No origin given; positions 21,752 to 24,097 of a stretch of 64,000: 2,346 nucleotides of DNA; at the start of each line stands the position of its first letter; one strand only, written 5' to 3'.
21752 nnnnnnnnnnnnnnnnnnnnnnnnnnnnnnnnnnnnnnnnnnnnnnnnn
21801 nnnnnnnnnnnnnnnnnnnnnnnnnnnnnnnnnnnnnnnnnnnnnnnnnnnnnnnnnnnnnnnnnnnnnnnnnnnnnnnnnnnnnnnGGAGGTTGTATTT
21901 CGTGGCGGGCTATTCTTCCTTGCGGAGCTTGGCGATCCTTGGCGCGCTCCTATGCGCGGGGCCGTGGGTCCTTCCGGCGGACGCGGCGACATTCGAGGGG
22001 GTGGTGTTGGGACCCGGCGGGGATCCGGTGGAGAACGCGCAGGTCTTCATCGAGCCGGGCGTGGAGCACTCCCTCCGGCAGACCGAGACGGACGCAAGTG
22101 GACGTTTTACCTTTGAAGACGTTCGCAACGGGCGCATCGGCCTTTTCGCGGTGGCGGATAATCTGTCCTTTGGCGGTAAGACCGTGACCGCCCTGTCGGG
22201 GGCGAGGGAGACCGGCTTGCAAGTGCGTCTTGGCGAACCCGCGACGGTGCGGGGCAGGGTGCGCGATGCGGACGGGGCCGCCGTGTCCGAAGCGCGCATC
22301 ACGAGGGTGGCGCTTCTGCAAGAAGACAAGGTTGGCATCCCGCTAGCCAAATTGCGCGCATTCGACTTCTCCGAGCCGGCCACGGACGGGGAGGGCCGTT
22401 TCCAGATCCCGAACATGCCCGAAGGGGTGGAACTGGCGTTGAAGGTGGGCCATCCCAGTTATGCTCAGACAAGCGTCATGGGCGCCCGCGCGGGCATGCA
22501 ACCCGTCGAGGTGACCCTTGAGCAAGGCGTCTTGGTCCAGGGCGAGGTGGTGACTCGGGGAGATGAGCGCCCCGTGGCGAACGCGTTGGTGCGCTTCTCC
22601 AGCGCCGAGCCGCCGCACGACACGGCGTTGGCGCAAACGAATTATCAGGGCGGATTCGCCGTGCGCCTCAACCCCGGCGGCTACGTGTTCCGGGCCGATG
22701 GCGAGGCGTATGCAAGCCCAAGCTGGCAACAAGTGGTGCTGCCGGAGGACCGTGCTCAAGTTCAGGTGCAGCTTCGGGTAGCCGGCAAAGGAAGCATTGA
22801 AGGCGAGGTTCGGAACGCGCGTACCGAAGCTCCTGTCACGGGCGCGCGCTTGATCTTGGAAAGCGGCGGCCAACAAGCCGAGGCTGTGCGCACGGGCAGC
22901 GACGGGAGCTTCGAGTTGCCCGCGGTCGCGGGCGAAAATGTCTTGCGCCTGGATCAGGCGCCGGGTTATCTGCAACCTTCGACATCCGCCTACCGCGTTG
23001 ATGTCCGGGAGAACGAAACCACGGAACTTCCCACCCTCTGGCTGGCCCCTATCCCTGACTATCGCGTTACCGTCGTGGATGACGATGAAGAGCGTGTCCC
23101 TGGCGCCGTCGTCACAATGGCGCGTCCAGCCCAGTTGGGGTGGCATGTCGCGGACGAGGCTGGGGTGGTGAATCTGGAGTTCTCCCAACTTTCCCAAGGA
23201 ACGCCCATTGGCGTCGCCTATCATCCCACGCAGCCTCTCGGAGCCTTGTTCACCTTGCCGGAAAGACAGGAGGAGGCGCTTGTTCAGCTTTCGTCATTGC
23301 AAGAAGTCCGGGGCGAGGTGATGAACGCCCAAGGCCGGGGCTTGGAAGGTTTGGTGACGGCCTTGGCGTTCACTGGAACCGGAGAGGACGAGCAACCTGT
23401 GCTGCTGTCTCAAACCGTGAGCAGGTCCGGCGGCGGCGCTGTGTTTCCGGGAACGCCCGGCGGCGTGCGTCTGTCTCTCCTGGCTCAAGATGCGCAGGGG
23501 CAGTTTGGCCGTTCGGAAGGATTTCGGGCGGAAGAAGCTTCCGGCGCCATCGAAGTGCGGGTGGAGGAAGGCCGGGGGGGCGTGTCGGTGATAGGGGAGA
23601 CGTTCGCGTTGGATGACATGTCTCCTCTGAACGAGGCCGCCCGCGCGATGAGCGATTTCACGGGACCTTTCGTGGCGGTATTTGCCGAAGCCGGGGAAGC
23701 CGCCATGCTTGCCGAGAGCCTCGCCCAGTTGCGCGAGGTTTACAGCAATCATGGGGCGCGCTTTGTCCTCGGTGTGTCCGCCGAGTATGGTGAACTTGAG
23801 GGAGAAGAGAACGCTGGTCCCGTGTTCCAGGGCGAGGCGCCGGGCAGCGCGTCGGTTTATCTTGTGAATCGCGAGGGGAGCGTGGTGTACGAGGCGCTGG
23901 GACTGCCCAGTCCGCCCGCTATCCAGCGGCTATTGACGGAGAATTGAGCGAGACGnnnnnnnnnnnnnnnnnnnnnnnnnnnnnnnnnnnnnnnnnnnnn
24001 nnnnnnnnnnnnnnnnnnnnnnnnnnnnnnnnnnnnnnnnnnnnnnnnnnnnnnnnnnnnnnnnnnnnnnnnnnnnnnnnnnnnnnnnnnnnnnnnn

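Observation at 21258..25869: Tandem paralogous secreted proteins of CarbopepD_reg-like repeats ending in Cys-less thioredoxin-fold domains, preceded by a DUF1080-like protein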

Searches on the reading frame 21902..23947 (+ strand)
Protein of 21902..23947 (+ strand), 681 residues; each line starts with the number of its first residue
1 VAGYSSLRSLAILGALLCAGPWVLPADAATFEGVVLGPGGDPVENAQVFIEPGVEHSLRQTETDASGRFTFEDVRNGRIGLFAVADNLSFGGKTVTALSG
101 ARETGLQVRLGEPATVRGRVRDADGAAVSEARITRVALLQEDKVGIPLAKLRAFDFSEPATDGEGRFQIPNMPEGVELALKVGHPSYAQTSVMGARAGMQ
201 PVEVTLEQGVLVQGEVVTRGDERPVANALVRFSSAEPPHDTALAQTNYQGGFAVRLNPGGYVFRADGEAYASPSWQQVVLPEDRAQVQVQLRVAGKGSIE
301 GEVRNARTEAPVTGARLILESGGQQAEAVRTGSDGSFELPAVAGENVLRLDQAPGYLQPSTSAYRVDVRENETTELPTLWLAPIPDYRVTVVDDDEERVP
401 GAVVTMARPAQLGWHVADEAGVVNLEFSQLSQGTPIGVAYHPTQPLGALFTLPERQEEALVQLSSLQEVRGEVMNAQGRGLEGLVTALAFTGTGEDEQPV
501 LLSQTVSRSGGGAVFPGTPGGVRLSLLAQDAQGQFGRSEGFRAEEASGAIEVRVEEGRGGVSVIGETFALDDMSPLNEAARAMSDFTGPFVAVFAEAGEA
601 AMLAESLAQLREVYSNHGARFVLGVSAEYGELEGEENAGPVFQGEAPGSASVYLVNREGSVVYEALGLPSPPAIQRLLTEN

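Call 3: search_protein_families(library=pfam, proteins=[window:21902-23947:+], max_evalue=1)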
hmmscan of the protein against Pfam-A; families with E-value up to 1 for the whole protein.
window:21902-23947:+ (681 aa): 14 families
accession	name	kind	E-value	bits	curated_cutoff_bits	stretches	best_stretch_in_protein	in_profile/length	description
PF13620.12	CarboxypepD_reg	-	8.2e-32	109.8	32.3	4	31-96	2-68/82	Carboxypeptidase regulatory-like domain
PF13715.12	CarbopepD_reg_2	-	5.5e-13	49.2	32.2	2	299-350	1-50/88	CarboxypepD_reg-like domain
PF20598.4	DUF6795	-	1.1e-06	29.3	27.4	1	33-76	3-48/103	Domain of unknown function (DUF6795)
PF07210.18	DUF1416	-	2.1e-06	28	23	2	283-369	6-91/97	Protein of unknown function (DUF1416)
PF09430.16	EMC7_beta-sandw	-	4e-05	24.2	26.6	1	44-108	8-70/122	ER membrane protein complex subunit 7, beta-sandwich domain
PF02369.22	Big_1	-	0.0002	21.8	34.9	0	27-71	17-64/93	Bacterial Ig-like domain (group 1)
PF10670.15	DUF4198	-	0.00038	21.1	34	2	180-267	115-207/209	Domain of unknown function (DUF4198)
PF17789.7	MG4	-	0.0014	19.3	24.7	0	35-71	22-58/95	Macroglobulin domain MG4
PF14686.12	fn3_3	-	0.0024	18.1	24.4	1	61-96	29-66/75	Polysaccharide lyase family 4, domain II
PF15976.11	CooC_C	-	0.0037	17.7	29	0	106-137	9-40/93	CS1-pili formation C-terminal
PF24107.1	DUF7382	-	0.0052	17.1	27.4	0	34-69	25-62/65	Domain of unknown function (DUF7382)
PF11974.14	bMG3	-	0.0093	16.3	34.9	1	40-78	25-67/103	Bacterial alpha-2-macroglobulin MG3 domain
PF17210.9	SdrD_B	-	0.016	15.8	29.7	0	40-78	21-59/112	SdrD B-like domain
PF17802.7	SpaA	-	0.03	14.9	23.1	0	305-374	9-83/91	Prealbumin-like fold domain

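Call 4: search_protein_families(library=ncbifam, proteins=[window:21902-23947:+], max_evalue=1)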
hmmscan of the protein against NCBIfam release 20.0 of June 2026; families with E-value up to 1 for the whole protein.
window:21902-23947:+ (681 aa): 3 families
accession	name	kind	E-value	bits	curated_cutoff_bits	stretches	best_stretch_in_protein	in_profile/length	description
NF052345.1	S_layer_anammox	exception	1.3e-07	29.4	1400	2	294-377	1310-1388/1596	Kustd1514 family S-layer glycoprotein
TIGR04134.1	lipo_with_rSAM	hypoth_equivalog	3.2e-05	24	39.8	1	30-76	41-94/150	radical SAM-associated putative lipoprotein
NF058648.1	ECF_sub_HI1622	equivalog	0.00012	22.1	100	1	38-72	34-68/180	NikL family nickel/cobalt ECF transporter subunit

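Call 9: find_homologous_proteins(query=window:21902-23947:+)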
Query window:21902-23947:+ (681 aa): 61 proteins with E <= 0.001 among 8000 candidates.
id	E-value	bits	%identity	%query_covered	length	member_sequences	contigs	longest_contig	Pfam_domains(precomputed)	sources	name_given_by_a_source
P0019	0.0e+0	1332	90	100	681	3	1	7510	PF10670.16,PF13715.13,PF17789.8,PF07210.19,PF20598.5,PF13620.13,PF09430.17,PF22904.4,PF24107.2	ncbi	ncbi:MAG: carboxypeptidase-like regulatory domain-containing protein [Candidatus Hydrogenedentota ba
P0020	0.0e+0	1206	83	100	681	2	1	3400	PF13715.13,PF07210.19,PF13620.13,PF09430.17,PF22904.4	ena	-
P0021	9.1e-142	492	43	98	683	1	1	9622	PF13715.13,PF07210.19,PF15976.12,PF13620.13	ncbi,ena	-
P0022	3.2e-140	487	43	98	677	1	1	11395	PF13715.13,PF02369.23,PF13620.13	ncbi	-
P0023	2.4e-125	438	39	95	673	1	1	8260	PF13715.13,PF25020.2,PF07210.19,PF13620.13,PF09430.17,PF22904.4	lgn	-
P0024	8.1e-122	426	39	96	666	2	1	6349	PF13715.13,PF13620.13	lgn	-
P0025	4.4e-121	424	39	99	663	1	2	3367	PF13715.13,PF25020.2,PF02369.23,PF20598.5,PF15976.12,PF13620.13,PF22904.4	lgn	-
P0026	7.4e-121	423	38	95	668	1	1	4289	PF13715.13,PF13620.13,PF22904.4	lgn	-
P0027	8.7e-121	423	36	99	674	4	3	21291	PF13715.13,PF07210.19,PF13620.13,PF22904.4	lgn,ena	-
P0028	4.6e-120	420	39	95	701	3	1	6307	PF13715.13,PF07210.19,PF13620.13,PF22904.4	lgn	-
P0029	4.7e-120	420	39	95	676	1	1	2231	PF10670.16,PF13715.13,PF25020.2,PF20598.5,PF13620.13,PF22904.4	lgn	-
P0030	3.4e-119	417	41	95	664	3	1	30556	PF13715.13,PF02369.23,PF07210.19,PF15976.12,PF13620.13,PF22904.4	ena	-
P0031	8.0e-119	416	36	99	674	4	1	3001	PF13715.13,PF25020.2,PF13620.13,PF22904.4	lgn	-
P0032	3.3e-117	411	39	95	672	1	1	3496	PF13715.13,PF02369.23,PF07210.19,PF13620.13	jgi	jgi:hypothetical protein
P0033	1.0e-116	409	38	94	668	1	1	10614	PF13715.13,PF07210.19,PF13620.13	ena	-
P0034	1.6e-116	409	40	96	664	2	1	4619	PF13715.13,PF07210.19,PF13620.13,PF22904.4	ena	-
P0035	1.7e-116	409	38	96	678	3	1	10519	PF13715.13,PF20598.5,PF13620.13,PF22904.4,PF17210.10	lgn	-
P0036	1.7e-116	408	38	95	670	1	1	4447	PF13715.13,PF25020.2,PF07210.19,PF13620.13,PF22904.4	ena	-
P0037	1.1e-115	406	38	98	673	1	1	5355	PF10670.16,PF13715.13,PF02369.23,PF20598.5,PF13620.13,PF22904.4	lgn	-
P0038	1.3e-115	406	39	95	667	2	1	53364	PF13715.13,PF07210.19,PF13620.13,PF22904.4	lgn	-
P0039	2.8e-114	401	38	96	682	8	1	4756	PF13715.13,PF20598.5,PF13620.13,PF22904.4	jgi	-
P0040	3.5e-114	401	36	98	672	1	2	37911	PF13715.13,PF07210.19,PF13620.13,PF22904.4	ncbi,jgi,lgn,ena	-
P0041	4.8e-114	400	36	96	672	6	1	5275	PF13715.13,PF25020.2,PF15976.12,PF13620.13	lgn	-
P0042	7.2e-114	400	37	95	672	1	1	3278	PF13715.13,PF25020.2,PF07210.19,PF13620.13,PF22904.4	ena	-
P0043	1.4e-112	396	36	96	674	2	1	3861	PF13715.13,PF07210.19,PF13620.13,PF22904.4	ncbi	-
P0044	1.6e-112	395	38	99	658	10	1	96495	PF13715.13,PF13620.13,PF22904.4,PF24107.2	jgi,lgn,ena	-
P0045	1.8e-112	395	37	95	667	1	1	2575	PF13715.13,PF07210.19,PF13620.13,PF22904.4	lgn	-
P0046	1.4e-111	392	39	95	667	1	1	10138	PF13715.13,PF07210.19,PF13620.13,PF22904.4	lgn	-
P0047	2.6e-111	391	38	98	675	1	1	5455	PF13715.13,PF07210.19,PF13620.13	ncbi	-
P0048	3.0e-110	388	37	94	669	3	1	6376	PF13715.13,PF02369.23,PF07210.19,PF13620.13,PF22904.4,PF17210.10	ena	-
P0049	7.7e-110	387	36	94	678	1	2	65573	PF10670.16,PF13715.13,PF25020.2,PF13620.13,PF22904.4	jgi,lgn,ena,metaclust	metaclust:\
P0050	2.1e-109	385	36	96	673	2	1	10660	PF13715.13,PF25020.2,PF13620.13,PF22904.4,PF17210.10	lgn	-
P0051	2.6e-109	385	38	96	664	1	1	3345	PF13715.13,PF13620.13,PF22904.4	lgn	-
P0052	1.1e-108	383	42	75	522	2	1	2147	PF13715.13,PF25020.2,PF00775.28,PF13620.13,PF22904.4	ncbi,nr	ncbi:MAG: carboxypeptidase-like regulatory domain-containing protein, partial [Gammaproteobacteria b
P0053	1.5e-108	382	37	94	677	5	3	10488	PF10670.16,PF13715.13,PF25020.2,PF02369.23,PF13620.13,PF22904.4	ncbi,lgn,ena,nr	ncbi:MAG TPA: hypothetical protein PKO36_10120 [Candidatus Hydrogenedentes bacterium]|nr:hypothetica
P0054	8.5e-108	380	36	96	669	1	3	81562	PF13715.13,PF07210.19,PF13620.13,PF22904.4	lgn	-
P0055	1.3e-107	379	37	94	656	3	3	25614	PF13715.13,PF25020.2,PF20598.5,PF13620.13,PF22904.4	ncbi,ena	-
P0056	2.0e-107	379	37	99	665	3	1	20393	PF13715.13,PF25020.2,PF13620.13,PF22904.4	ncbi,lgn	-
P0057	7.6e-107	377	37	95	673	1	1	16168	PF13715.13,PF25020.2,PF13620.13,PF22904.4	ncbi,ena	-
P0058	1.4e-105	372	38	98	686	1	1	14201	PF13715.13,PF25020.2,PF02369.23,PF20598.5,PF15976.12,PF13620.13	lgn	-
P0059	1.5e-105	372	37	96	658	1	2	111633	PF10670.16,PF13715.13,PF25020.2,PF20598.5,PF13620.13,PF22904.4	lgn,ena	-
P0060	2.4e-104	368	35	98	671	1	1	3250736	PF13715.13,PF13620.13,PF22904.4,PF17210.10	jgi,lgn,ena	-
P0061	4.9e-104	367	37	95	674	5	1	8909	PF13715.13,PF25020.2,PF07210.19,PF13620.13,PF22904.4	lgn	-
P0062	2.6e-103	365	35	94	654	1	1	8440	PF13715.13,PF02369.23,PF13620.13,PF22904.4,PF17210.10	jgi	jgi:hypothetical protein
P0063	2.8e-103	365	35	99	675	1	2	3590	PF13715.13,PF07210.19,PF13620.13,PF22904.4,PF17210.10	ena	-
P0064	3.1e-103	365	37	97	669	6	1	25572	PF13715.13,PF07210.19,PF20598.5,PF13620.13,PF22904.4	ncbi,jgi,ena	jgi:hypothetical protein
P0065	5.0e-101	357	36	95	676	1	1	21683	PF13715.13,PF11974.15,PF07210.19,PF13620.13,PF22904.4,PF17210.10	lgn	-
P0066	8.5e-91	324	33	98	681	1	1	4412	PF13715.13,PF20598.5,PF13620.13,PF22904.4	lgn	-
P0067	3.7e-88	315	33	93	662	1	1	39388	PF13715.13,PF17802.8,PF13620.13,PF22904.4,PF17210.10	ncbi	ncbi:MAG: hypothetical protein AMXMBFR84_46280 [Candidatus Hydrogenedentota bacterium]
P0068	1.7e-22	98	32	31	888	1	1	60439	PF17789.8,PF07210.19,PF17802.8,PF00775.28,PF13620.13,PF17210.10,PF24107.2,PF10670.16,PF13715.13,PF25020.2,PF02369.23,PF14686.13,PF20598.5,PF15976.12,PF22904.4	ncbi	ncbi:MAG: carboxypeptidase-like regulatory domain-containing protein [Acidobacteriota bacterium]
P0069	7.7e-14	69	35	15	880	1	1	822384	PF17802.8,PF00775.28,PF13620.13,PF17210.10,PF10670.16,PF13715.13,PF02369.23,PF11974.15,PF14686.13,PF20598.5,PF15976.12,PF09430.17,PF22904.4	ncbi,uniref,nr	ncbi:carboxypeptidase regulatory-like domain-containing protein [Hyalangium rubrum]|uniref:Carboxype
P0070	3.1e-12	64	23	59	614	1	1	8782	PF13715.13,PF15976.12,PF13905.13,PF00578.28,PF13620.13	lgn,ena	-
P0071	4.6e-12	63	31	31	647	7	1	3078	PF08400.17,PF17802.8,PF23193.2,PF00775.28,PF13620.13,PF17210.10,PF10670.16,PF13715.13,PF25020.2,PF02369.23,PF14686.13,PF24025.2,PF20598.5,PF09430.17,PF22904.4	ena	-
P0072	6.2e-9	53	34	35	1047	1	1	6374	PF17789.8,PF17802.8,PF23193.2,PF00775.28,PF13620.13,PF17210.10,PF24107.2,PF10670.16,PF13715.13,PF25020.2,PF02369.23,PF14686.13,PF20598.5,PF09430.17,PF22904.4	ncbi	-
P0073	3.6e-6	44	27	33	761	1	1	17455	PF10670.16,PF13715.13,PF25020.2,PF14686.13,PF20598.5,PF00775.28,PF13620.13,PF22904.4,PF17210.10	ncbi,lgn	-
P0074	4.7e-6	44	27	46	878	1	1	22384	PF10670.16,PF13715.13,PF02369.23,PF20598.5,PF00775.28,PF13620.13,PF22904.4,PF17210.10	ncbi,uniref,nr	ncbi:carboxypeptidase regulatory-like domain-containing protein [Corallococcus llansteffanensis]|uni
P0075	5.7e-6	43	28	26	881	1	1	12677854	PF10670.16,PF13715.13,PF02369.23,PF14686.13,PF17802.8,PF00775.28,PF13620.13,PF22904.4,PF17210.10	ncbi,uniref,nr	ncbi:carboxypeptidase regulatory-like domain-containing protein [Archangium violaceum]|uniref:carbox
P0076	1.7e-5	42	28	18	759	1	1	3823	PF10670.16,PF13715.13,PF25020.2,PF14686.13,PF20598.5,PF17802.8,PF00775.28,PF13620.13,PF09430.17,PF22904.4,PF17210.10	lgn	-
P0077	2.9e-5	41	24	45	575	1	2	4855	PF10670.16,PF13715.13,PF14686.13,PF20598.5,PF17802.8,PF00775.28,PF13620.13,PF09430.17,PF22904.4,PF17210.10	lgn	-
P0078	1.5e-4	39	29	42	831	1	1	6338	PF23193.2,PF00775.28,PF13620.13,PF17210.10,PF24107.2,PF10670.16,PF13715.13,PF02369.23,PF14686.13,PF15976.12,PF09430.17,PF22904.4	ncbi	ncbi:MAG: carboxypeptidase-like regulatory domain-containing protein, partial [Planctomycetota bacte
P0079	2.0e-4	38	25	55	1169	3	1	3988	PF07210.19,PF17802.8,PF00775.28,PF13620.13,PF17210.10,PF10670.16,PF13715.13,PF01060.30,PF02369.23,PF14686.13,PF20598.5,PF09430.17,PF22904.4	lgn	-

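Call 12: find_encoding_contigs(protein=P0060, flank=8000, max_places=2)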
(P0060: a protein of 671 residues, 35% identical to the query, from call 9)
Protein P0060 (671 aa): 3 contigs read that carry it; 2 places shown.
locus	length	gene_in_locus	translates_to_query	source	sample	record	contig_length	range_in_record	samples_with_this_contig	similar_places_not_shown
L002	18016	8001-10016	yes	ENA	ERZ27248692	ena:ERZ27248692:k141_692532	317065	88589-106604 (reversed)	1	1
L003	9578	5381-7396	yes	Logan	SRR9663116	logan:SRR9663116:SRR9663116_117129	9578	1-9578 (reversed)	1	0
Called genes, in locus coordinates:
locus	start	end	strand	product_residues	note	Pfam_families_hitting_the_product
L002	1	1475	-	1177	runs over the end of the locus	PF04453:LptD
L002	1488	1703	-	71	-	-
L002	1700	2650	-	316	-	PF00294:PfkB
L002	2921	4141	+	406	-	PF07690:MFS_1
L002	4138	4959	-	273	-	-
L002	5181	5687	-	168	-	-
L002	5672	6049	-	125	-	-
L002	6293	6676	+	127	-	PF01042:Ribonuc_L-PSP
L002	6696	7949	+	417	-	PF00515:TPR_1 (faint), PF03704:BTAD (faint), PF07719:TPR_2 (faint), PF13424:TPR_12 (faint), PF13431:TPR_17 (faint), PF13432:TPR_16 (weak), PF13414:TPR_11 (weak), PF13485:Peptidase_MA_2, +3 more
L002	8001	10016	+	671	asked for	PF13620:CarboxypepD_reg, PF13715:CarbopepD_reg_2 (faint), PF17210:SdrD_B (faint), PF22904:NOMO1-like_2nd (faint), PF13620:CarboxypepD_reg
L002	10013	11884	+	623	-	PF25020:TTR_TEN1-4 (faint), PF13620:CarboxypepD_reg, PF13715:CarbopepD_reg_2 (faint), PF13620:CarboxypepD_reg, PF00578:AhpC-TSA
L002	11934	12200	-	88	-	PF01649:Ribosomal_S20p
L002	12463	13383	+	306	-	PF00582:Usp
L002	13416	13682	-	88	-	-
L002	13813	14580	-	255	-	PF00561:Abhydrolase_1, PF12146:Hydrolase_4, PF12697:Abhydrolase_6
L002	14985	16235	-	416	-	PF00275:EPSP_synthase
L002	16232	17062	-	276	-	PF01887:SAM_HAT_N, PF20257:SAM_HAT_C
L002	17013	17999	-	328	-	PF16697:Yop-YscD_cpl, PF00498:FHA, PF00990:GGDEF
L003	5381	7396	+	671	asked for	PF13620:CarboxypepD_reg, PF13715:CarbopepD_reg_2 (faint), PF17210:SdrD_B (faint), PF22904:NOMO1-like_2nd (faint), PF13620:CarboxypepD_reg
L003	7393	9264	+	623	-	PF25020:TTR_TEN1-4 (faint), PF13620:CarboxypepD_reg, PF13715:CarbopepD_reg_2 (faint), PF13620:CarboxypepD_reg, PF00578:AhpC-TSA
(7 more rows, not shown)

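Call 13: find_encoding_contigs(protein=P0044, flank=6000, max_places=1)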
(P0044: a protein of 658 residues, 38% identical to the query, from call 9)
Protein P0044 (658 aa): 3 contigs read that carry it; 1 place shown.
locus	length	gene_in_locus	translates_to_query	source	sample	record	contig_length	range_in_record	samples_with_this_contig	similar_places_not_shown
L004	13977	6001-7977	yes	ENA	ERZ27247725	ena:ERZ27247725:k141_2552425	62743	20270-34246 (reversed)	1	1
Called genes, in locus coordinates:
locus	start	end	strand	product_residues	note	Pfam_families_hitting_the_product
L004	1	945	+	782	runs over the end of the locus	PF02449:Glyco_hydro_42 (faint), PF01373:Glyco_hydro_14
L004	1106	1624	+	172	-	PF04542:Sigma70_r2, PF08281:Sigma70_r4_2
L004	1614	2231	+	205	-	-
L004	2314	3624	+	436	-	PF27146:Y4jL_N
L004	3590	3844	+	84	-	-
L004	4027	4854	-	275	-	PF02224:Cytidylate_kin (faint), PF13189:Cytidylate_kin2, PF13207:AAA_17 (weak), PF13238:AAA_18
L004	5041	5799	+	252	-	PF23441:SDR, PF00106:adh_short, PF08659:KR, PF13561:adh_short_C2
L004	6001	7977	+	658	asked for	PF13620:CarboxypepD_reg (weak), PF13715:CarbopepD_reg_2 (faint), PF22904:NOMO1-like_2nd (faint), PF24107:DUF7382 (faint), PF13620:CarboxypepD_reg (weak)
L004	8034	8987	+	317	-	PF00056:Ldh_1_N, PF02866:Ldh_1_C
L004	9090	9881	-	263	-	PF01887:SAM_HAT_N, PF20257:SAM_HAT_C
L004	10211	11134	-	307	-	PF16697:Yop-YscD_cpl, PF00498:FHA, PF00990:GGDEF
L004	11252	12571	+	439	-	PF13365:Trypsin_2, PF13414:TPR_11, PF13424:TPR_12, PF13432:TPR_16, PF14559:TPR_19 (weak), PF13431:TPR_17 (weak), PF07719:TPR_2, PF13432:TPR_16, +11 more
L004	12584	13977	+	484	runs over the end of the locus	PF00069:Pkinase, PF07714:PK_Tyr_Ser-Thr, PF01636:APH (faint), PF03109:ABC1 (weak)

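Call 14: find_encoding_contigs(protein=P0067, flank=6000, max_places=1)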
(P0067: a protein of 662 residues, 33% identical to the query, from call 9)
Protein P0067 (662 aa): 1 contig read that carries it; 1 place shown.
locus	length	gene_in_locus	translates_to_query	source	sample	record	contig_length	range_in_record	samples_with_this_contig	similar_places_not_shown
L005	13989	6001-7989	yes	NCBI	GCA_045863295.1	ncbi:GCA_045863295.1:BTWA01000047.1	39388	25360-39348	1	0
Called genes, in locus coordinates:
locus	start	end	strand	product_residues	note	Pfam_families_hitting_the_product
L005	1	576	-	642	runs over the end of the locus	PF01541:GIY-YIG, PF27096:UvrC_M, PF22920:UvrC_RNaseH, PF08459:UvrC_RNaseH_dom, PF00633:HHH (faint), PF12826:HHH_2 (weak), PF14520:HHH_5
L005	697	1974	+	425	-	PF13360:PQQ_2, PF01011:PQQ (faint), PF13570:Beta-prop_ACSF4 (weak)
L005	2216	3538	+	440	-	PF07690:MFS_1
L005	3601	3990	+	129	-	PF01042:Ribonuc_L-PSP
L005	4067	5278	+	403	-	PF00515:TPR_1 (faint), PF07719:TPR_2 (faint), PF13181:TPR_8 (faint), PF13371:TPR_9 (faint), PF13424:TPR_12 (faint), PF13428:TPR_14 (faint), PF13414:TPR_11 (weak), PF13485:Peptidase_MA_2, +3 more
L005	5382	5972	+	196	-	-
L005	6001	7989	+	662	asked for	PF13620:CarboxypepD_reg, PF13715:CarbopepD_reg_2 (faint), PF17210:SdrD_B (faint), PF17802:SpaA (faint), PF22904:NOMO1-like_2nd (faint), PF13620:CarboxypepD_reg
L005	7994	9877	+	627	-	PF13620:CarboxypepD_reg, PF13715:CarbopepD_reg_2 (faint), PF22904:NOMO1-like_2nd (faint), PF13620:CarboxypepD_reg, PF00578:AhpC-TSA, PF08534:Redoxin, PF13905:Thioredoxin_8 (weak)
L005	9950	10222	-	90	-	PF01649:Ribosomal_S20p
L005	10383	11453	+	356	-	PF04616:Glyco_hydro_43 (faint), PF04041:Glyco_hydro_130 (faint), PF22847:Glyco_hydro_43_rel (faint), PF00251:Glyco_hydro_32N (weak)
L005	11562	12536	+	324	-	PF00582:Usp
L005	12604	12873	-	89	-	-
